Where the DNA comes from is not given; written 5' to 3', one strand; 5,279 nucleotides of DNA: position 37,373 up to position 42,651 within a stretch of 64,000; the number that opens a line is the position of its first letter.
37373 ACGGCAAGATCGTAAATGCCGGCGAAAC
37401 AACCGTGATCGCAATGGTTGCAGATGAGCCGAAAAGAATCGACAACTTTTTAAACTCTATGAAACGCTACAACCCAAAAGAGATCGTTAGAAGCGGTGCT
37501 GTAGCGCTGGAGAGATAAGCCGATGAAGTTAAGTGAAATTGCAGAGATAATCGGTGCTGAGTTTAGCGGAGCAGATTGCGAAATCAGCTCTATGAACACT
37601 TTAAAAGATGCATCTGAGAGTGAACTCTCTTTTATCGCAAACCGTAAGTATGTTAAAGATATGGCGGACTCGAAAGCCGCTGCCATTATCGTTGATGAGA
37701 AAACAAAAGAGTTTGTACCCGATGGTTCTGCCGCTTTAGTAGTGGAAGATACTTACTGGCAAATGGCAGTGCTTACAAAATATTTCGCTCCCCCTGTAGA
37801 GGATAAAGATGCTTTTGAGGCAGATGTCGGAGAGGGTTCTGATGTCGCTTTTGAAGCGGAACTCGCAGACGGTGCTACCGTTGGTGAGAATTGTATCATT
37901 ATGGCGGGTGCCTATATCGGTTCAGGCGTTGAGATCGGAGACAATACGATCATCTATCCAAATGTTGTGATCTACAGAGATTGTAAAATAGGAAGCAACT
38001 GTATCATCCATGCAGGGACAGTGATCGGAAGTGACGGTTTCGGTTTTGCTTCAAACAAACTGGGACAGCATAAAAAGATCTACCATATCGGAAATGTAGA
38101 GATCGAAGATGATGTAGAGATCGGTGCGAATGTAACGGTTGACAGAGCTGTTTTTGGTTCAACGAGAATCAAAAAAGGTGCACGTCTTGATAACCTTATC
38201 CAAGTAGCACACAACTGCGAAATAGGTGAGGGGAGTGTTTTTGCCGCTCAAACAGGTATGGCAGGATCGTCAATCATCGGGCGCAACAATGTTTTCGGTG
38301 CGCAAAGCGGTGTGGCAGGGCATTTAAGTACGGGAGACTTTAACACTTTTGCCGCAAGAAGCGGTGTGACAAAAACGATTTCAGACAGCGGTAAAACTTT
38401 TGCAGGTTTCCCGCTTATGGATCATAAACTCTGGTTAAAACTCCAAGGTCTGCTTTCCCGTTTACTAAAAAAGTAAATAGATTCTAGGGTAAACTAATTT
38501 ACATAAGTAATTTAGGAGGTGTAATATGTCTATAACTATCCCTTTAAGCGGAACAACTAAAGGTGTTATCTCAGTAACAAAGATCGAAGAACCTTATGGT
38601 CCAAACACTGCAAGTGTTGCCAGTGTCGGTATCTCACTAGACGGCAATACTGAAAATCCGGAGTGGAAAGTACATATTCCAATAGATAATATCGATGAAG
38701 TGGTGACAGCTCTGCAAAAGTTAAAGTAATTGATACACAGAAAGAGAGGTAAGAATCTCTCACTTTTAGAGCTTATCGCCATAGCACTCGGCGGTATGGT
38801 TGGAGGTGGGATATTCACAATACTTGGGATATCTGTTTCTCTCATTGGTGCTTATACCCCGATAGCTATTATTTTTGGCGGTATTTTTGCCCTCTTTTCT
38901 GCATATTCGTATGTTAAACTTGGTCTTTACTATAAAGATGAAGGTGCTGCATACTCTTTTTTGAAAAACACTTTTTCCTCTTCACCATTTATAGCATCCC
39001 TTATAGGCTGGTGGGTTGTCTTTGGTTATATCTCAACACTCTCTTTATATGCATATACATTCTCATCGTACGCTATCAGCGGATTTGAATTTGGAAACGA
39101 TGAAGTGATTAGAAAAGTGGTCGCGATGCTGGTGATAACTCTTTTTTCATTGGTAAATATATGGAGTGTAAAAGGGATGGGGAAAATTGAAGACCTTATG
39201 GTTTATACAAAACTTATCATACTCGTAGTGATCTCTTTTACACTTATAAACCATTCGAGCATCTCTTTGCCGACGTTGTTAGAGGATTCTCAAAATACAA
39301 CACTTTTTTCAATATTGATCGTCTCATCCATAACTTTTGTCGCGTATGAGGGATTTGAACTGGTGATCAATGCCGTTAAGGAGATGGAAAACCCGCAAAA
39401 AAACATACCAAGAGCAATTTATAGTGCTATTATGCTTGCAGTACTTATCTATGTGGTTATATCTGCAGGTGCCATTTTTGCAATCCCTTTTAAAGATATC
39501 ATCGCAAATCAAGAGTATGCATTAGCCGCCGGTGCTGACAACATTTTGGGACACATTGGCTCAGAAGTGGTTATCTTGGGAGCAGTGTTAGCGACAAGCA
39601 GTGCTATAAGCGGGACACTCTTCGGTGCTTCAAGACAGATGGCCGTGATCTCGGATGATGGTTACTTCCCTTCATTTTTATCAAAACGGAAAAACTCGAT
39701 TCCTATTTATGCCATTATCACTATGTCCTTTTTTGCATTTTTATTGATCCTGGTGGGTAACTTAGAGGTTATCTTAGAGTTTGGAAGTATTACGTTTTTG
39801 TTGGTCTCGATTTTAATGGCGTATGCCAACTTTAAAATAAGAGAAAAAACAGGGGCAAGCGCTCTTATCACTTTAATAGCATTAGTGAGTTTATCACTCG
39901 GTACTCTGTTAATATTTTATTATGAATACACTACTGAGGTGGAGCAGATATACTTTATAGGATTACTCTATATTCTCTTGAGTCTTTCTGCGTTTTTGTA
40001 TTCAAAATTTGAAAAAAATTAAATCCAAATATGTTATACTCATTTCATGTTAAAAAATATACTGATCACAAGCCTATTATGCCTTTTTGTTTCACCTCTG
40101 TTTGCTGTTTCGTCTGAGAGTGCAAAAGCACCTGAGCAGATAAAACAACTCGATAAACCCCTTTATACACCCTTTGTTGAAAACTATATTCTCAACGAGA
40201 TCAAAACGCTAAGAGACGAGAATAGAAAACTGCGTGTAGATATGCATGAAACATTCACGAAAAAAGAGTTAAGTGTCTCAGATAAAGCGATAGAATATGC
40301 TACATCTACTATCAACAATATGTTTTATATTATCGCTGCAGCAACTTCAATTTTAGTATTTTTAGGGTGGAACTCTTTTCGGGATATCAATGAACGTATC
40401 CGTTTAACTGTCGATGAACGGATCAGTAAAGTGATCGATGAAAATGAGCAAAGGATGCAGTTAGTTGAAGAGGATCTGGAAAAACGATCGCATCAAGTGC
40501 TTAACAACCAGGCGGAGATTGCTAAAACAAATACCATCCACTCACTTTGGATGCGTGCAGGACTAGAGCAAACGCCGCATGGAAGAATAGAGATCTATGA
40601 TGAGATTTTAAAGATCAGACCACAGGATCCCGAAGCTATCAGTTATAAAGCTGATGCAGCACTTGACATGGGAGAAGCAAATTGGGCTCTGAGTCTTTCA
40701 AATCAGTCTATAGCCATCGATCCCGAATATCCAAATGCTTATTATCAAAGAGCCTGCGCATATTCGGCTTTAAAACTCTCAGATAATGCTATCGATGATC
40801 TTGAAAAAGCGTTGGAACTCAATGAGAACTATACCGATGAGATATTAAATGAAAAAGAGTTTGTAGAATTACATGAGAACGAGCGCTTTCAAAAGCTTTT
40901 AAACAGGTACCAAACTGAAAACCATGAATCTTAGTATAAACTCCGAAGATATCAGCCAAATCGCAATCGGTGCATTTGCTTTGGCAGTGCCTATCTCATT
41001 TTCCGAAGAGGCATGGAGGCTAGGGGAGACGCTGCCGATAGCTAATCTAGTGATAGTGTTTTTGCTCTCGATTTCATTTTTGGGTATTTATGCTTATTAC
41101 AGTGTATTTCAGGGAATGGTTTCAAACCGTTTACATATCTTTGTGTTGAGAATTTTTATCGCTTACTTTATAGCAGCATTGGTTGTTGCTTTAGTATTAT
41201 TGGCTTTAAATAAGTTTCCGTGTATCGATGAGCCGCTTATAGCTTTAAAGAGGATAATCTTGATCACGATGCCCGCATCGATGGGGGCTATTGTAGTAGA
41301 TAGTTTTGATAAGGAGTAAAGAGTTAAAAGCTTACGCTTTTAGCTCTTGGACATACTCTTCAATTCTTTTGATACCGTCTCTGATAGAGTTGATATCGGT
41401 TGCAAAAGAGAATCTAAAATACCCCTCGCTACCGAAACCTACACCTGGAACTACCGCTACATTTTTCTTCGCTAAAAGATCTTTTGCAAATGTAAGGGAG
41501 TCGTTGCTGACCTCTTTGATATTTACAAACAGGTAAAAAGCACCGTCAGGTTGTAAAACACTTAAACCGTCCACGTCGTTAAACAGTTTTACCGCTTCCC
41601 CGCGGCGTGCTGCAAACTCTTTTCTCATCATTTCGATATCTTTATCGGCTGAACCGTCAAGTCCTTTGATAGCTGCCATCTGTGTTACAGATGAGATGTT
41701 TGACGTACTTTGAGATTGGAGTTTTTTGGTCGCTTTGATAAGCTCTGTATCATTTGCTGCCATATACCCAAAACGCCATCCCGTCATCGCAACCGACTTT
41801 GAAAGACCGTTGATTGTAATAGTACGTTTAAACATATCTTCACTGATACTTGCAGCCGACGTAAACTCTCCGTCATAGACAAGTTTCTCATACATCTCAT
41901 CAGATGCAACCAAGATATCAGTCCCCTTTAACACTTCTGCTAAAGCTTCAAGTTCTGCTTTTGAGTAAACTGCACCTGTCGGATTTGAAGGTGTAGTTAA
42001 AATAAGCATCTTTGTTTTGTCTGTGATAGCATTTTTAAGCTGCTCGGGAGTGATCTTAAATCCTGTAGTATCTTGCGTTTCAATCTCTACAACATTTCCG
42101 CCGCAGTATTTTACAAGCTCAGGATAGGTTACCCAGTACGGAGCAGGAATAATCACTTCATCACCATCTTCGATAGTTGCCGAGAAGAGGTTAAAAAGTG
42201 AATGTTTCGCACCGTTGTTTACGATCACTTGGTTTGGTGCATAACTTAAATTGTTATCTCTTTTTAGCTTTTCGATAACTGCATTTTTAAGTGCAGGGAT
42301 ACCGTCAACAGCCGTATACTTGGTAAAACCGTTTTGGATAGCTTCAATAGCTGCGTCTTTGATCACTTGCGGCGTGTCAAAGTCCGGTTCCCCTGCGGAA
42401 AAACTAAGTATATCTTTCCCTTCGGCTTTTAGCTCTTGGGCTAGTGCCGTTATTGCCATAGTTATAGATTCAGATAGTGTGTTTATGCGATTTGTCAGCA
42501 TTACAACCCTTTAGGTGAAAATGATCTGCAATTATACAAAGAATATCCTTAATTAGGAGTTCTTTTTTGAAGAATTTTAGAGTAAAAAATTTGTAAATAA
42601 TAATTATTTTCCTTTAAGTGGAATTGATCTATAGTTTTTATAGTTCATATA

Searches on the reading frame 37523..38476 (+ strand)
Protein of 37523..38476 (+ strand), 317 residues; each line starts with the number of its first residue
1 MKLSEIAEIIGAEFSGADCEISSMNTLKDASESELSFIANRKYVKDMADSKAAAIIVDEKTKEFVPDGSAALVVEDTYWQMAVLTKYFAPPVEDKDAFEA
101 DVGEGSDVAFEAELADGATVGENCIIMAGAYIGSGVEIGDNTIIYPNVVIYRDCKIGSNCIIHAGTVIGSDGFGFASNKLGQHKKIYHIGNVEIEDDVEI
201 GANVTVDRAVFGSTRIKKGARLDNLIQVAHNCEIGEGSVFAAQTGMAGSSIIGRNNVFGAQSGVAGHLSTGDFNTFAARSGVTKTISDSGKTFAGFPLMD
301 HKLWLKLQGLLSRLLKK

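Call 8: search_protein_families(library=pfam, proteins=[window:37523-38476:+], max_evalue=0.001)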
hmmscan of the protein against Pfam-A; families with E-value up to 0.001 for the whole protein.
window:37523-38476:+ (317 aa): 6 families
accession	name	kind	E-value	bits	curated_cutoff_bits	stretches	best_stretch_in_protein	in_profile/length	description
PF00132.30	Hexapep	-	3.1e-27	93.5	27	3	117-151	1-35/36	Bacterial transferase hexapeptide (six repeats)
PF04613.19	LpxD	-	1.1e-17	64.1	30.8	1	18-86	1-69/70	UDP-3-O-[3-hydroxymyristoyl] glucosamine N-acyltransferase, LpxD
PF25084.1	LbH_EIF2B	-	2.6e-10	40.7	54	2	118-164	10-55/105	EIF2B subunit epsilon LbH domain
PF14602.12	Hexapep_2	-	2.4e-07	30.8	27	0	119-152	3-34/34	Hexapeptide repeat of succinyl-transferase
PF24894.1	Hexapep_GlmU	-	8.2e-05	23.1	23.3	0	117-170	29-85/104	GlmU-like, C-terminal hexapeptide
PF21711.3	DCTN5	-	0.00014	22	40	1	110-169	83-141/182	Dynactin subunit 5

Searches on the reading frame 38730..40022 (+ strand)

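Call 8: search_protein_families(library=pfam, proteins=[window:38730-40022:+], max_evalue=0.001)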
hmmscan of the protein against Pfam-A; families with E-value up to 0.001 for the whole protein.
window:38730-40022:+ (430 aa): 3 families
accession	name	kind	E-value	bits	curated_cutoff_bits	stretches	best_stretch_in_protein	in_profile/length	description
PF13520.12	AA_permease_2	-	5.8e-39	134.6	27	1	10-396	1-405/427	Amino acid permease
PF00324.27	AA_permease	-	3e-28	99.2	24.6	1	15-363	2-364/470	Amino acid permease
PF03845.19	Spore_permease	-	0.00045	19.6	23.4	1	10-251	2-233/321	Spore germination protein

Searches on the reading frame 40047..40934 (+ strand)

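Call 8: search_protein_families(library=pfam, proteins=[window:40047-40934:+], max_evalue=0.001)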
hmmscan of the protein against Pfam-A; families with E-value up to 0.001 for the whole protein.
window:40047-40934:+ (295 aa): 6 families
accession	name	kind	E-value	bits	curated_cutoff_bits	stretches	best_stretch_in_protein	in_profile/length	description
PF13431.12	TPR_17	-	4.5e-07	30.1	24.4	1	219-249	3-33/34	Tetratricopeptide repeat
PF00515.34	TPR_1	-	5.6e-07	29.5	27.8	1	230-262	2-34/34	Tetratricopeptide repeat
PF13181.12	TPR_8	-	1e-06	28.9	25.7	1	230-261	2-33/34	Tetratricopeptide repeat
PF07719.23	TPR_2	-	1.3e-05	25.3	27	1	229-262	1-34/34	Tetratricopeptide repeat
PF13414.12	TPR_11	-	3.7e-05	23.8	26.8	0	219-241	18-40/42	TPR repeat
PF13371.12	TPR_9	-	0.00019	21.8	35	0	214-260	14-60/73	Tetratricopeptide repeat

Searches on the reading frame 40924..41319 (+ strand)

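Call 8: search_protein_families(library=pfam, proteins=[window:40924-41319:+], max_evalue=0.001)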
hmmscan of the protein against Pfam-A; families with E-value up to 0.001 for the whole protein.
window:40924-41319:+ (131 aa): 1 family
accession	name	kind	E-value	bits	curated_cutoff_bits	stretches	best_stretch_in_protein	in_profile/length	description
PF09622.15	DUF2391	-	2.4e-07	30.9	22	1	14-124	6-116/275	Putative integral membrane protein (DUF2391)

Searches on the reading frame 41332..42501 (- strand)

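Call 41: search_protein_families(library=pfam, proteins=[window:41332-42501:-], max_evalue=0.001)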
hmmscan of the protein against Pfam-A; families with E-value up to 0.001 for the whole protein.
window:41332-42501:- (389 aa): 4 families
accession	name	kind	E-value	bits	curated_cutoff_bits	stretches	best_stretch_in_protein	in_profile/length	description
PF00155.27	Aminotran_1_2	-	2.2e-76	257.9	19.7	1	29-380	1-361/361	Aminotransferase class I and II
PF01041.23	DegT_DnrJ_EryC1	-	2.9e-08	33.8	19.8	1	91-199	42-143/360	DegT/DnrJ/EryC1/StrS aminotransferase family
PF01053.26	Cys_Met_Meta_PP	-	1.6e-05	24.1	27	1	85-208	64-180/381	Cys/Met metabolism PLP-dependent enzyme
PF00266.25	Aminotran_5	-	0.00017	21.1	21.5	1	92-201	64-175/371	Aminotransferase class-V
